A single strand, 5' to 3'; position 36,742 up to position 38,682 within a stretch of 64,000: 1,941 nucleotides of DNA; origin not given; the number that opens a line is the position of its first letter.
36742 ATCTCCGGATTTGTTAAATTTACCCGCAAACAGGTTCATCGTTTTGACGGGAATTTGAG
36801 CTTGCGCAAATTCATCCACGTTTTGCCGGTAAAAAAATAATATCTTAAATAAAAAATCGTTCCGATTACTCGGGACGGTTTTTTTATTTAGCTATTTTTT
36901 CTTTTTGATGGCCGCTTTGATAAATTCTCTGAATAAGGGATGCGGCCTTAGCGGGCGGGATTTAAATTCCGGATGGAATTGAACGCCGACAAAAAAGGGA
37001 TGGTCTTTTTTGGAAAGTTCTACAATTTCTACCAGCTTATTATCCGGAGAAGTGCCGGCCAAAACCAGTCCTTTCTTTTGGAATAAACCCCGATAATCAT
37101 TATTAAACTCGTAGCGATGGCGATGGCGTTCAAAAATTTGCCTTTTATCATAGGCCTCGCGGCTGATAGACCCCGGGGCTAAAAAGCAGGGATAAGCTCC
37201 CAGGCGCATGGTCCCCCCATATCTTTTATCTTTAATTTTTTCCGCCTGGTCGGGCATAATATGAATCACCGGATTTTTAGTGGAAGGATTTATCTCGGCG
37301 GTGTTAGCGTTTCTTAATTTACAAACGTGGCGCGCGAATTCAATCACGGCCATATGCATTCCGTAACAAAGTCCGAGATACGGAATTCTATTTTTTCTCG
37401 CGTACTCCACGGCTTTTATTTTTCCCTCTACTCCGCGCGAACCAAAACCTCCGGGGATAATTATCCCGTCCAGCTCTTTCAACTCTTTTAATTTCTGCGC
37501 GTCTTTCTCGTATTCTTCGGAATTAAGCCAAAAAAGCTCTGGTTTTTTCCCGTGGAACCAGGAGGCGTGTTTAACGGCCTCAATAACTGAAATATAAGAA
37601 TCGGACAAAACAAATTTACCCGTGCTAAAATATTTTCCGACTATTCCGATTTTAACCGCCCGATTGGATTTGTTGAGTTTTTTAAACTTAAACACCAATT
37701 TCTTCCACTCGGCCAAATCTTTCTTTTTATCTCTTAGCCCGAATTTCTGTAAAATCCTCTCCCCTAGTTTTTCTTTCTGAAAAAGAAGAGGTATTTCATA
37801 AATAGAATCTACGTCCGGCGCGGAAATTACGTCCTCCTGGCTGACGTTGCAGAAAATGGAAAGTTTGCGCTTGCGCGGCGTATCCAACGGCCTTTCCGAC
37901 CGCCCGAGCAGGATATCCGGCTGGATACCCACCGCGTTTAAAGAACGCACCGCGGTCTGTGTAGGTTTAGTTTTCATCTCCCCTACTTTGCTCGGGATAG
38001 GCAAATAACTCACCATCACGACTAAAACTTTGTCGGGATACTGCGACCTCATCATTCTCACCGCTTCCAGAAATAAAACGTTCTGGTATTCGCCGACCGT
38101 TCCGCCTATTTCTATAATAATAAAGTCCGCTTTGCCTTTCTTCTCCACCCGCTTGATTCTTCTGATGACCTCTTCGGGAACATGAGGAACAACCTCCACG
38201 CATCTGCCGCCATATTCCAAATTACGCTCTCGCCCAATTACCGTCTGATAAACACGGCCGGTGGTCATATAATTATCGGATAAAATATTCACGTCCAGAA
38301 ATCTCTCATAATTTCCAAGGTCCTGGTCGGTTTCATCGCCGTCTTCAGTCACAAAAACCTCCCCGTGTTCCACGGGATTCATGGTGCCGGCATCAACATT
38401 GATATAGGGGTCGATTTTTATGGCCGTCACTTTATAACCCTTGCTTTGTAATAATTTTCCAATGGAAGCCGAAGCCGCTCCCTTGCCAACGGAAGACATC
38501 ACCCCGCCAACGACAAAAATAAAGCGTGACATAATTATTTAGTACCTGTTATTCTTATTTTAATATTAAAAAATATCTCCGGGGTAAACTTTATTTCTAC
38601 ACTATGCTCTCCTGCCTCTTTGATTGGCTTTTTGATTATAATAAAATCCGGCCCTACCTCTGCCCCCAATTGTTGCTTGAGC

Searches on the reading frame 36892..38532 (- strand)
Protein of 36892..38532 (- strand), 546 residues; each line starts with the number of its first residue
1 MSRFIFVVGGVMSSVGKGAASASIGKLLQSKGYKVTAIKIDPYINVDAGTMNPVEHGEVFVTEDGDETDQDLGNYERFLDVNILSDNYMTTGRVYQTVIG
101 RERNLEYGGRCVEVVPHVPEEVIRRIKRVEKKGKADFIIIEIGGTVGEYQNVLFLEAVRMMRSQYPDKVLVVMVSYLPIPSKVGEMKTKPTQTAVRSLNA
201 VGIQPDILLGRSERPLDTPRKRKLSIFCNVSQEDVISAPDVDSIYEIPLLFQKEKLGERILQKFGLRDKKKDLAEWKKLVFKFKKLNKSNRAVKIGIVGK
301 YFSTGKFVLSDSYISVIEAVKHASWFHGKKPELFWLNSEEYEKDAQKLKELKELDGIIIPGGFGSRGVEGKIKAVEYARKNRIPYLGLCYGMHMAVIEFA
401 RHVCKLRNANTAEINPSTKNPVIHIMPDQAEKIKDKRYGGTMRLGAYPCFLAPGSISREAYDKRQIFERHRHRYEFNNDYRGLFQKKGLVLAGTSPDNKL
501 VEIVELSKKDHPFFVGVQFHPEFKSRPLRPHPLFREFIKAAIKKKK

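Call 13: search_protein_families(library=pfam, proteins=[window:36892-38532:-])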
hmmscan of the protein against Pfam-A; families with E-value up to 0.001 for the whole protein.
window:36892-38532:- (546 aa): 4 families
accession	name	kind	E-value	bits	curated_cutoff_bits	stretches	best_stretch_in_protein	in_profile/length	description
PF06418.20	CTP_synth_N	-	4.9e-107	357.7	26.1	1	3-266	1-265/265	CTP synthase N-terminus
PF00117.34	GATase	-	6.9e-38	130.7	22.8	1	309-539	2-189/190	Glutamine amidotransferase class-I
PF01656.29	CbiA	-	2.6e-05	24.6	25.4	1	9-160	4-54/125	CobQ/CobB/MinD/ParA nucleotide binding domain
PF07722.19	Peptidase_C26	-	4.9e-05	23.6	20.5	0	375-522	98-219/219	Peptidase C26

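Call 17: find_encoding_contigs(protein=window:36892-38532:-, flank=10000, max_places=6)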
Protein window:36892-38532:- (546 aa): 2 contigs read that carry it; 1 place shown.
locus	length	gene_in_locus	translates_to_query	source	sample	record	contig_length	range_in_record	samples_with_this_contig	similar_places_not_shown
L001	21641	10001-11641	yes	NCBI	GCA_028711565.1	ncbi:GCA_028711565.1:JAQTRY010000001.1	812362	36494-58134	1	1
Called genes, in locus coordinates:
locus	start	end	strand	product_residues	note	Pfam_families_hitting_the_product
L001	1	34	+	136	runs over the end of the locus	PF11969:DcpS_C, PF01230:HIT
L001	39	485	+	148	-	PF00472:RF-1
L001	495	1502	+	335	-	PF01073:3Beta_HSD, PF01370:Epimerase, PF02719:Polysacc_synt_2, PF04321:RmlD_sub_bind, PF07993:NAD_binding_4, PF13460:NAD_binding_10, PF16363:GDP_Man_Dehyd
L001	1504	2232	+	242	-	PF00483:NTP_transferase, PF12804:NTP_transf_3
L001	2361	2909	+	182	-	-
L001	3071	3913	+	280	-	PF01370:Epimerase, PF04321:RmlD_sub_bind, PF16363:GDP_Man_Dehyd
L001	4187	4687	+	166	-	-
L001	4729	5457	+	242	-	PF00483:NTP_transferase, PF12804:NTP_transf_3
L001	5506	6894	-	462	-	-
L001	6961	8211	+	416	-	PF00275:EPSP_synthase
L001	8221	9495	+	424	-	PF22694:CtpB_N-like (weak), PF00595:PDZ, PF13180:PDZ_2 (weak), PF17820:PDZ_6, PF03572:Peptidase_S41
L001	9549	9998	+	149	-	PF01281:Ribosomal_L9_N, PF03948:Ribosomal_L9_C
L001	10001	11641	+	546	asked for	PF06418:CTP_synth_N, PF00117:GATase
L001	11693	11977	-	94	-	PF01016:Ribosomal_L27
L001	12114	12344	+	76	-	PF01106:NifU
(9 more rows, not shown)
